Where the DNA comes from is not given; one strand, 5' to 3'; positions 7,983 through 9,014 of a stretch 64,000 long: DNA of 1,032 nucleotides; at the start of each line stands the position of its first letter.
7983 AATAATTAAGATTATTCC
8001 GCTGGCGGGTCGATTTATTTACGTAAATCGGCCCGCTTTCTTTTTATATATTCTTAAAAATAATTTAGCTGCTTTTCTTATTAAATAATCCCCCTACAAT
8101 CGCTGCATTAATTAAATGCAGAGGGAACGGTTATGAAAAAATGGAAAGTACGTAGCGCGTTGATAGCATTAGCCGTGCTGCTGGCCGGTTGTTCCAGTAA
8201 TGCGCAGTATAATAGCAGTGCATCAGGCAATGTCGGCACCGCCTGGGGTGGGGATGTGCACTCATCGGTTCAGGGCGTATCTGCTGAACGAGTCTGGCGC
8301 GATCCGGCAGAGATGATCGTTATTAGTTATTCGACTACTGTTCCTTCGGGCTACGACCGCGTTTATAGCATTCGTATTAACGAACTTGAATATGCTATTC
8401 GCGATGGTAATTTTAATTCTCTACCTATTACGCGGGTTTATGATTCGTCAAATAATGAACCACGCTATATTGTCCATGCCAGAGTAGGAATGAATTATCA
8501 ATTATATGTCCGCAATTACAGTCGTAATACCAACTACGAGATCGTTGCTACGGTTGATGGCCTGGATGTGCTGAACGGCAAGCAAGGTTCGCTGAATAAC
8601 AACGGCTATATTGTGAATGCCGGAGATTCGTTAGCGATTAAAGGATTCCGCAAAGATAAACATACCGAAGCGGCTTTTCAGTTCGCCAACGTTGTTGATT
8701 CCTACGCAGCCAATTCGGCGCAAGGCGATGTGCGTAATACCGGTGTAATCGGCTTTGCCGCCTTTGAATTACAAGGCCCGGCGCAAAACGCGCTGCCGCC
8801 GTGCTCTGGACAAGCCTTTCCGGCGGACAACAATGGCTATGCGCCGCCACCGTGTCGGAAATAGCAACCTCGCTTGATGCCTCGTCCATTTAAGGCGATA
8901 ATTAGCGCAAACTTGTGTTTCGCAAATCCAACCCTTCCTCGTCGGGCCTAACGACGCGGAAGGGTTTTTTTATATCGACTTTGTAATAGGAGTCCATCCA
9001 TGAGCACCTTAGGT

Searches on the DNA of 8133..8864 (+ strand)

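Call 21: search_dna_similar(query=window:8133-8864:+, collection=ecoli_genomes, mode=near, max_rows=15, rows=spread)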
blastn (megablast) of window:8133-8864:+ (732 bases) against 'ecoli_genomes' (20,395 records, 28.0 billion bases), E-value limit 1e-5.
Records with a match: 3556; places in all: 3562; records where one place covers at least 80% of the query: 3550.
Genomes with a match: 3556 of 5426; with a place that covers at least 80% of the query: 3550. Places per genome that has any: lowest 1, median 1, highest 2. On chromosomes: 3561 places; on plasmids: 1.
Best place of each record, by identity: >=99% 27; 95-99% 3525; 90-95% 4.
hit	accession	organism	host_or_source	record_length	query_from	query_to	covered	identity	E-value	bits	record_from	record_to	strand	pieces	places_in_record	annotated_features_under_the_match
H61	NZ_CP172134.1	Escherichia coli strain GF131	chicken meat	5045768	1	732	100%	100.0%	0e+0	1352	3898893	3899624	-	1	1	hypothetical protein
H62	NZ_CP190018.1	Escherichia coli strain EC17CM6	chicken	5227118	1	732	100%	98.6%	0e+0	1297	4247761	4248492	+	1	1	hypothetical protein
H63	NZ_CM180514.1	Escherichia coli strain E8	Homo sapiens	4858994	1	732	100%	97.5%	0e+0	1253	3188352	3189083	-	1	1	hypothetical protein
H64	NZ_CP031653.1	Escherichia coli strain UK_Dog_Liverpool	dog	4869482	1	732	100%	97.0%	0e+0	1230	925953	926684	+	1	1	hypothetical protein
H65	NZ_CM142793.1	Escherichia coli strain GPEC1054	chicken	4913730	1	732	100%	97.0%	0e+0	1230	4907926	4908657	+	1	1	hypothetical protein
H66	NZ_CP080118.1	Escherichia coli strain M70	Homo sapiens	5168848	1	732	100%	96.9%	0e+0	1225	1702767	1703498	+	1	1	hypothetical protein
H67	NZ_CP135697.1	Escherichia coli strain TUM2367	missing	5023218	1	732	100%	96.9%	0e+0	1225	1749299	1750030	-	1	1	hypothetical protein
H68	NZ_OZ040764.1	Escherichia coli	-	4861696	1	732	100%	96.9%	0e+0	1225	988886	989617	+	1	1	hypothetical protein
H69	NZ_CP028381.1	Escherichia coli strain RM10466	Bos taurus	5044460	1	732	100%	96.6%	0e+0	1214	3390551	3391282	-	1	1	membrane protein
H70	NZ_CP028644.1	Escherichia coli strain 131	cattle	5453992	1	732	100%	96.6%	0e+0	1214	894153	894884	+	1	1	lipoprotein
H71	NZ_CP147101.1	Escherichia coli strain KFu021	river water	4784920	1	732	100%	96.6%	0e+0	1214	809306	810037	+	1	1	membrane protein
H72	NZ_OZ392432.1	Escherichia coli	Homo sapiens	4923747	1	732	100%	96.6%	0e+0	1214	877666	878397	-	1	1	hypothetical protein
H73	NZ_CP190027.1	Escherichia coli strain EC17CM7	chicken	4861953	1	732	100%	96.4%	0e+0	1208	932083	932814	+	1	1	hypothetical protein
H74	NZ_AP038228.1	Escherichia coli strain HCM-22C-2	Gallus gallus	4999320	1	732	100%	96.3%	0e+0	1203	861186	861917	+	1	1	hypothetical protein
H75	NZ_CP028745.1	Escherichia coli strain A30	Papio cynocephalus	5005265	1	387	53%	95.6%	1e-174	621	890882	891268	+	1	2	hypothetical protein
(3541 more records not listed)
